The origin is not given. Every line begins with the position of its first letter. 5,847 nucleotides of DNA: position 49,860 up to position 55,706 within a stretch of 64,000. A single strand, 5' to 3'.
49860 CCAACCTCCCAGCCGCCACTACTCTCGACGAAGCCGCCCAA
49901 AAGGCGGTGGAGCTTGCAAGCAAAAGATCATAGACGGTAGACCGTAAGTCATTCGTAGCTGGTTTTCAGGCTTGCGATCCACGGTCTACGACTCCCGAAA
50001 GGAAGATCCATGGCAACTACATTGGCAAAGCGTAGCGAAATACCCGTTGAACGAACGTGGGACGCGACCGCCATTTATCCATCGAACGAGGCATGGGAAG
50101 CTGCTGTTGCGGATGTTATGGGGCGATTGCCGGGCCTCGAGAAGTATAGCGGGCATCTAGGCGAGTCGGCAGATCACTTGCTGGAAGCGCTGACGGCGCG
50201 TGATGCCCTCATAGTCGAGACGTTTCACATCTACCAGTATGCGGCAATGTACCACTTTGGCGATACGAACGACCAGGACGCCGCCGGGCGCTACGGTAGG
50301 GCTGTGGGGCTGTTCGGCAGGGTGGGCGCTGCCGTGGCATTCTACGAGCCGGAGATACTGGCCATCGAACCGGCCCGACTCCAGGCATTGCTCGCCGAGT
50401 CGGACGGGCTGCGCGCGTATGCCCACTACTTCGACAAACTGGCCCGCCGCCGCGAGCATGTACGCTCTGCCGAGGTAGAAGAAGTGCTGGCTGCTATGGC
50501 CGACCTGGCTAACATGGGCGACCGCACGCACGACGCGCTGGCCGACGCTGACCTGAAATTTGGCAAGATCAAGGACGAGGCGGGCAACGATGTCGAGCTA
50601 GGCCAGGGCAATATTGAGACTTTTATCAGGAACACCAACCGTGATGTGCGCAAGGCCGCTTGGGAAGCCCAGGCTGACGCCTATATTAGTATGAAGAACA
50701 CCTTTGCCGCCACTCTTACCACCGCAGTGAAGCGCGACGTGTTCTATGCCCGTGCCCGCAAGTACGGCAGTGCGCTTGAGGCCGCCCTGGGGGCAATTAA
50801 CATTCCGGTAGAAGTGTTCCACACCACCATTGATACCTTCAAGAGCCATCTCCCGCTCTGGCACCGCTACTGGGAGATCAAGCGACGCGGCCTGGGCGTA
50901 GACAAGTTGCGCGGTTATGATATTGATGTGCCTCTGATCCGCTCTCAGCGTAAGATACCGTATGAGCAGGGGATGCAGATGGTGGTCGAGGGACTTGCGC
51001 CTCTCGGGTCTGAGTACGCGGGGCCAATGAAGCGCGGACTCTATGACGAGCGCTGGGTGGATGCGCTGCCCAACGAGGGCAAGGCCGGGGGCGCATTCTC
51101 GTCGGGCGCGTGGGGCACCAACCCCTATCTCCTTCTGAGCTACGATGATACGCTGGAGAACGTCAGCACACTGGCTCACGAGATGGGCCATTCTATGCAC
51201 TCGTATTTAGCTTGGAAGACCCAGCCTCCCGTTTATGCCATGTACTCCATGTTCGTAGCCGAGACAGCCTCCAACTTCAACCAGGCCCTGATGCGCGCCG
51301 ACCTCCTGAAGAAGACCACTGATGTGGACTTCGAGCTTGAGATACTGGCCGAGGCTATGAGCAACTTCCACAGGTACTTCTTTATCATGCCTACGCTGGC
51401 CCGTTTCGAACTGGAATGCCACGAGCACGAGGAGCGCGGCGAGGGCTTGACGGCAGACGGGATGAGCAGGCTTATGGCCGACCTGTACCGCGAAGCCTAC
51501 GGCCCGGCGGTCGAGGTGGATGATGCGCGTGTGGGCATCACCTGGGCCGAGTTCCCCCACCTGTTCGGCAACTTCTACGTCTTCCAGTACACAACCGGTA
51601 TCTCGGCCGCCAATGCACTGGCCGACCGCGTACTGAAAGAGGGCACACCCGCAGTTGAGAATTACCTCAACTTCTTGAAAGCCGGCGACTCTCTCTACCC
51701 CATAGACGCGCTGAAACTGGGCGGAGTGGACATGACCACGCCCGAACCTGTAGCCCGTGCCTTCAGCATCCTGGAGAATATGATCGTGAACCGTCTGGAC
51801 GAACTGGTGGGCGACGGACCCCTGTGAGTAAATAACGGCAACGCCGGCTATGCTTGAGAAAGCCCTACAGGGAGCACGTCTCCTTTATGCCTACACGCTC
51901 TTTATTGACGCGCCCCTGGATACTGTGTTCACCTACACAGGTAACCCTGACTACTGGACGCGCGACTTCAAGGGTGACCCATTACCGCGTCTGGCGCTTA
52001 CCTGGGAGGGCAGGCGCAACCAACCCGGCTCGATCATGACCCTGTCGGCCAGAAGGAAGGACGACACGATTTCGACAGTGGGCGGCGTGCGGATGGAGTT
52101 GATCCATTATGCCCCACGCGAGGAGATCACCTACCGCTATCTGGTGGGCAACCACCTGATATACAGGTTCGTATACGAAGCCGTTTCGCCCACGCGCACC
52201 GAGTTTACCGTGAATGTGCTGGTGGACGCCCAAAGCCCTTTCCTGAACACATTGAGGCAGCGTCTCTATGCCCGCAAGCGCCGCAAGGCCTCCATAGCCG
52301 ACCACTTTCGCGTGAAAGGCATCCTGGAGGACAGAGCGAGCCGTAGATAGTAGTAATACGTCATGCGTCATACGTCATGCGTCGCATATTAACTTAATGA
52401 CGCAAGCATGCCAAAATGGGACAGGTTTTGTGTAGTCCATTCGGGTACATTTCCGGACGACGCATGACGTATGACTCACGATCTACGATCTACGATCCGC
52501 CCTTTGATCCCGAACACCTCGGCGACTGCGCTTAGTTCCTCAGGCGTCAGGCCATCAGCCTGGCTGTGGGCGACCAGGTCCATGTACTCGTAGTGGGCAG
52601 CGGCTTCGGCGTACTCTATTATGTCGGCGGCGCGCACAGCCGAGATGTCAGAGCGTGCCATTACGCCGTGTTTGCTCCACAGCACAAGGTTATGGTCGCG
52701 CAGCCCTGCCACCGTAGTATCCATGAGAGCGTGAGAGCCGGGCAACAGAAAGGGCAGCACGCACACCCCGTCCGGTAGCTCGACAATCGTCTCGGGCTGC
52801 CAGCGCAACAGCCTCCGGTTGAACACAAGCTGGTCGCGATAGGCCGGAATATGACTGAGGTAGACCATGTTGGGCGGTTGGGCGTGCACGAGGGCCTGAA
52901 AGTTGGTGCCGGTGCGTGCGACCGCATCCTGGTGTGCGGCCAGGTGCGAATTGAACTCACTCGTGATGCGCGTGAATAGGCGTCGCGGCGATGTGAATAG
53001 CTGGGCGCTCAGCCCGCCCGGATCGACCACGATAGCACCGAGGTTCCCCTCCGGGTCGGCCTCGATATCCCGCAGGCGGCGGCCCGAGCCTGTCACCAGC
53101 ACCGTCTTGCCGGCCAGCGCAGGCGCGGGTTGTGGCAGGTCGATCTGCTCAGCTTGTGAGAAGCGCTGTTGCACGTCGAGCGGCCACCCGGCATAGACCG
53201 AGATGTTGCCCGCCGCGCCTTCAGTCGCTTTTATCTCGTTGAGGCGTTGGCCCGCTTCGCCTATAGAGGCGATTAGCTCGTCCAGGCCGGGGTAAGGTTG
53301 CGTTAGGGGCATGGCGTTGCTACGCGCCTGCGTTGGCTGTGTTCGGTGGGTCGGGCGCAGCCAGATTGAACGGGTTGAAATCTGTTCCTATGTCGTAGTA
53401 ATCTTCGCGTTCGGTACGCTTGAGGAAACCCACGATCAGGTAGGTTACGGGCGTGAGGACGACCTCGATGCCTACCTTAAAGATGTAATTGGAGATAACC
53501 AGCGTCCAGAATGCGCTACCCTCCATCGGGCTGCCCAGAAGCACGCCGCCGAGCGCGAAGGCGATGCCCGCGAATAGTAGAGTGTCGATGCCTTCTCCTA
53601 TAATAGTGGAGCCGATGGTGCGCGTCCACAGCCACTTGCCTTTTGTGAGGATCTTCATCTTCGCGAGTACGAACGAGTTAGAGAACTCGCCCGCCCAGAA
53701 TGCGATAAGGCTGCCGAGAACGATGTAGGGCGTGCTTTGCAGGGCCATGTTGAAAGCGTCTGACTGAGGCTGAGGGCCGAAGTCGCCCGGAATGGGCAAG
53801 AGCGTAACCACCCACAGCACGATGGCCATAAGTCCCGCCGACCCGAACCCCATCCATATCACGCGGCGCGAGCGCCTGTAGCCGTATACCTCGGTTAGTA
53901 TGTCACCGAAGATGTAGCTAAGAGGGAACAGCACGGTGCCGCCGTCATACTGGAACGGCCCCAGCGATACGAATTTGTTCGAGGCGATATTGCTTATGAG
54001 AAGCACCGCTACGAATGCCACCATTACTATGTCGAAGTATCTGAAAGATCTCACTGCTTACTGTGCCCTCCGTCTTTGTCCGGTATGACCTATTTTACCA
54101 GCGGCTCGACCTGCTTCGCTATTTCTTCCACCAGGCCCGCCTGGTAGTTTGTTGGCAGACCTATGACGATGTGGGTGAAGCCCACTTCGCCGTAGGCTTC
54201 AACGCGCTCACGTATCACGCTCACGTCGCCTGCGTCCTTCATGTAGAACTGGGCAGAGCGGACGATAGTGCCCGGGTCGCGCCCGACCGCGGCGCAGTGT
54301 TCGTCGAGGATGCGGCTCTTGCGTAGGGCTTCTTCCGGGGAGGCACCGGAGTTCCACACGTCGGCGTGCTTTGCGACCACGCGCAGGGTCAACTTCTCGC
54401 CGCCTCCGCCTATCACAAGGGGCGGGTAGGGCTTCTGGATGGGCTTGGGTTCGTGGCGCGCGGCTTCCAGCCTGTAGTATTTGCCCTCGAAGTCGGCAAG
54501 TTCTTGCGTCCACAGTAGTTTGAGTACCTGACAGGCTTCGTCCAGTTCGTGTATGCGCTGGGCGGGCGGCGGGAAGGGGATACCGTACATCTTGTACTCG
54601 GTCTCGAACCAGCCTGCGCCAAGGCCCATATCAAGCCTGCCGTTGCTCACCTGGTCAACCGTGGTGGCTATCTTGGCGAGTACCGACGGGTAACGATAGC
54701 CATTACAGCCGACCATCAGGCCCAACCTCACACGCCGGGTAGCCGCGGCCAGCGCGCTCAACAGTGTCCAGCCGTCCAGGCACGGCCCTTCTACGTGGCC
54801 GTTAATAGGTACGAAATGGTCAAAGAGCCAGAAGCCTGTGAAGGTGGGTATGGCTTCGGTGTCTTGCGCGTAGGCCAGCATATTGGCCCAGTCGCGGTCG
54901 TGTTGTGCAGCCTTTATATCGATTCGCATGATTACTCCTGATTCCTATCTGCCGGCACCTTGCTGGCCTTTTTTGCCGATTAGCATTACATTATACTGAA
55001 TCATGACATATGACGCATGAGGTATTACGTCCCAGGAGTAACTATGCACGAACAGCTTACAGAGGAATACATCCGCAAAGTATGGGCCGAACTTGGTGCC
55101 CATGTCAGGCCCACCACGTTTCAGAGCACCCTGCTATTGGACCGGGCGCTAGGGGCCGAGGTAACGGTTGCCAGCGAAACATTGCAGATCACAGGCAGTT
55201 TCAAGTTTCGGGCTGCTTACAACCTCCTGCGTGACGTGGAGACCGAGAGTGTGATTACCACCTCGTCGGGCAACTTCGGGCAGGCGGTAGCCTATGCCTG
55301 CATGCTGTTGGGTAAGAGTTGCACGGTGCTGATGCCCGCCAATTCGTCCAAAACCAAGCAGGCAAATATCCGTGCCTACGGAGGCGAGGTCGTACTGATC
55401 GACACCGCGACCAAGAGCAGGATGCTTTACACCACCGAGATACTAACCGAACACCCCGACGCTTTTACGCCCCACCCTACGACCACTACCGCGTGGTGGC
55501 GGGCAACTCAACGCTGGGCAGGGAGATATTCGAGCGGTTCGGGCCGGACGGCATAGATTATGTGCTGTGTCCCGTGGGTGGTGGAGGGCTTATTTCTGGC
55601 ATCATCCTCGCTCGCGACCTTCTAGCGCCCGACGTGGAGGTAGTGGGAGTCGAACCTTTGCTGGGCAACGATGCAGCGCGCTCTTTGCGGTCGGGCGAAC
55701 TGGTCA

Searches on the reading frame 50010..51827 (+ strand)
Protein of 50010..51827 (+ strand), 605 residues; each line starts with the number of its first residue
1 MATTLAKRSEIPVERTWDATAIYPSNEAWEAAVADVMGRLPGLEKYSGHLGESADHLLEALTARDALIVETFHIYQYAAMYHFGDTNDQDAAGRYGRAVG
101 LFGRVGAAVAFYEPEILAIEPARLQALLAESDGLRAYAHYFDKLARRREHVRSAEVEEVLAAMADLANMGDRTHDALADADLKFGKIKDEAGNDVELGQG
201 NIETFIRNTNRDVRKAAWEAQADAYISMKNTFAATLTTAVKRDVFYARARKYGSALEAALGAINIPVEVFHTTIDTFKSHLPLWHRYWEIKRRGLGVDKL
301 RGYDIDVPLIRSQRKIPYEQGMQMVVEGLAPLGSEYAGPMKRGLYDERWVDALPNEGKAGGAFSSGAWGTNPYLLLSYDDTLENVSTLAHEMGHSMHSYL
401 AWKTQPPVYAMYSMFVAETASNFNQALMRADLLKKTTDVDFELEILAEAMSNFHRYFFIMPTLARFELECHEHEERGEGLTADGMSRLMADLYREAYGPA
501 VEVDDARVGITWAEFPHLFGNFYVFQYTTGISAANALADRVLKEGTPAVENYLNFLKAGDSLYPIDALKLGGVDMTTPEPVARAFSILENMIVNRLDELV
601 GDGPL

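Call 43: search_protein_families(library=pfam, proteins=[window:50010-51827:+], max_evalue=0.00001)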
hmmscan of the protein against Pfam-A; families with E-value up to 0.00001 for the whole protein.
window:50010-51827:+ (605 aa): 2 families
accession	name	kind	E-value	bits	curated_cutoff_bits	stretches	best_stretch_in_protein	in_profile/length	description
PF01432.26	Peptidase_M3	-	2.1e-60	205.8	27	1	206-586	3-456/457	Peptidase family M3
PF08439.15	Peptidase_M3_N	-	8.7e-17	61.5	25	1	115-184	1-70/70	Oligopeptidase F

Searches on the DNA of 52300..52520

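Call 57: search_rna_families(source=window, start=52300, end=52520, threshold=evalue, max_evalue=1)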
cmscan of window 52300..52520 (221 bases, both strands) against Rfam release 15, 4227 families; matches with E-value up to 1: 0.
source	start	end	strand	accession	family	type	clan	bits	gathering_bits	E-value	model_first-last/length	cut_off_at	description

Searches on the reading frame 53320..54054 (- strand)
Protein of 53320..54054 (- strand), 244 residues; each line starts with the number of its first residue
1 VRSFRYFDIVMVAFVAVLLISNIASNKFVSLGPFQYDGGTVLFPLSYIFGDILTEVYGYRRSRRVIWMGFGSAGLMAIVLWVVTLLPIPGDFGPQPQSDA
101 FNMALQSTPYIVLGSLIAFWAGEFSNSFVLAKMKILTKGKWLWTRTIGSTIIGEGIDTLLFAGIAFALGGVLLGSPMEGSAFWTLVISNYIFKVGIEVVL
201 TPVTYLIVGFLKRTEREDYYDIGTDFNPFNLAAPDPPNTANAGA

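Call 65: search_protein_families(library=pfam, proteins=[window:53320-54054:-], max_evalue=0.00001)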
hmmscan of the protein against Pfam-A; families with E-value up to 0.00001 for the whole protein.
window:53320-54054:- (244 aa): 1 family
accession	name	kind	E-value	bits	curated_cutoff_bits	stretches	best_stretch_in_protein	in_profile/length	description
PF02592.20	Vut_1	-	1e-51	175.7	27.2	1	37-207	1-152/152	Putative vitamin uptake transporter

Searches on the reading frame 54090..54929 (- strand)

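Call 65: search_protein_families(library=pfam, proteins=[window:54090-54929:-], max_evalue=0.00001)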
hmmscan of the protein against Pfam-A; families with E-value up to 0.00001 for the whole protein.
window:54090-54929:- (279 aa): 1 family
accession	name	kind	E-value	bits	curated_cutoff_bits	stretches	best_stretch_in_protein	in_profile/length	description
PF00296.26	Bac_luciferase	-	1.4e-43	149.9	27.9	1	12-229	20-227/314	Luciferase-like monooxygenase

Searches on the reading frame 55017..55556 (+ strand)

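Call 65: search_protein_families(library=pfam, proteins=[window:55017-55556:+], max_evalue=0.00001)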
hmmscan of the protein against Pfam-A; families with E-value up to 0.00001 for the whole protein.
window:55017-55556:+ (179 aa): 1 family
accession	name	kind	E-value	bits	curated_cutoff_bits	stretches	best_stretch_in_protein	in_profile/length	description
PF00291.31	PALP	-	1.7e-28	100.2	35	1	29-169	4-147/295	Pyridoxal-phosphate dependent enzyme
